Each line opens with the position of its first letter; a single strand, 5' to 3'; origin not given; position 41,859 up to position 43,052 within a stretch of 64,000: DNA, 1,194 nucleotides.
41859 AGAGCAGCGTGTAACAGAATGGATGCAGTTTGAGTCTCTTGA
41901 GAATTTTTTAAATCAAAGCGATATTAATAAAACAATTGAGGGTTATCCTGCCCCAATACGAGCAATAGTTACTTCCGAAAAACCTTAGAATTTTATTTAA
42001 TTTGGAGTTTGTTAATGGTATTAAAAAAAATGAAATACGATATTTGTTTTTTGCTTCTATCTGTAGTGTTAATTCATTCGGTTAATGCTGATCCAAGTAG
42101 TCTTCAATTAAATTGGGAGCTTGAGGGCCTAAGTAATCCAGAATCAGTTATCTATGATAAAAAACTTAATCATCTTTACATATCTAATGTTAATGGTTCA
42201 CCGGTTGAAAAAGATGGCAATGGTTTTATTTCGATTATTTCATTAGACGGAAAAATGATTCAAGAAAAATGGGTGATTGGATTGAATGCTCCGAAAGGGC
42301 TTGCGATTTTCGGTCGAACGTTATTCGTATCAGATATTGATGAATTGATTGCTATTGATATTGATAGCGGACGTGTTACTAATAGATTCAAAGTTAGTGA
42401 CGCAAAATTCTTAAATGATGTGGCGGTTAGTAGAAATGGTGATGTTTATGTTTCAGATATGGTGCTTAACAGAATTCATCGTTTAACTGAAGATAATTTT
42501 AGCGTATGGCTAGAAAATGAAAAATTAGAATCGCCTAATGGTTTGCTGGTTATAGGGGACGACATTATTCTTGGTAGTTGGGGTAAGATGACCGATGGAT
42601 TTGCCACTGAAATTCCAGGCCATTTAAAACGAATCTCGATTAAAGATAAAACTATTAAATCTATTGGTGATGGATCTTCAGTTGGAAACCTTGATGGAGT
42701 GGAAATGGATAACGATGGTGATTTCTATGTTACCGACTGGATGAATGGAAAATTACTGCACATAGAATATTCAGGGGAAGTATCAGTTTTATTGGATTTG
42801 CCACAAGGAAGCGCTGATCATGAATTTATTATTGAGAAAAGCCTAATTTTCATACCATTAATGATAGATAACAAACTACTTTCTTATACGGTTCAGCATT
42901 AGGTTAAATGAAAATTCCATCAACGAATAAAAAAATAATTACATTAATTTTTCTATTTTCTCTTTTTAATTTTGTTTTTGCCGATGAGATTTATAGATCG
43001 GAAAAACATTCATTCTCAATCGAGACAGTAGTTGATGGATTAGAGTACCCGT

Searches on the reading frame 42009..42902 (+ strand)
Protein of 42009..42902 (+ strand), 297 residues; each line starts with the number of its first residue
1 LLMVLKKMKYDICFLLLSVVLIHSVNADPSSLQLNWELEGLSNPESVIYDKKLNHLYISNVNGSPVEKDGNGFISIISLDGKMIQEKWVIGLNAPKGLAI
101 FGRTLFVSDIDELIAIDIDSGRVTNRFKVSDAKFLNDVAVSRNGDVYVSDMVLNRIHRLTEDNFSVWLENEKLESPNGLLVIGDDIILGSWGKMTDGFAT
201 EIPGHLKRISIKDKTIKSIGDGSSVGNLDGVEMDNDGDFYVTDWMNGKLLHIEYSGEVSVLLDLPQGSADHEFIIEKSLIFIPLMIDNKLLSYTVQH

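Call 28: search_protein_families(library=ncbifam, proteins=[window:42009-42902:+], max_evalue=1e-10)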
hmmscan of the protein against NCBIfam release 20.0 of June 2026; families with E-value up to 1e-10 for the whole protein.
window:42009-42902:+ (297 aa): 0 families

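Call 30: search_protein_families(library=pfam, proteins=[window:42009-42902:+], max_evalue=0.001)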
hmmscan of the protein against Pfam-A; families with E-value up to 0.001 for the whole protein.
window:42009-42902:+ (297 aa): 2 families
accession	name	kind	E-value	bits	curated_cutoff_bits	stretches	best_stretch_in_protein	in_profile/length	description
PF08450.18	SGL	-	5.6e-08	33.1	26.3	1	45-265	3-223/246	SMP-30/Gluconolactonase/LRE-like region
PF01436.27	NHL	-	4e-07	30.2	20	0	136-154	5-20/28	NHL repeat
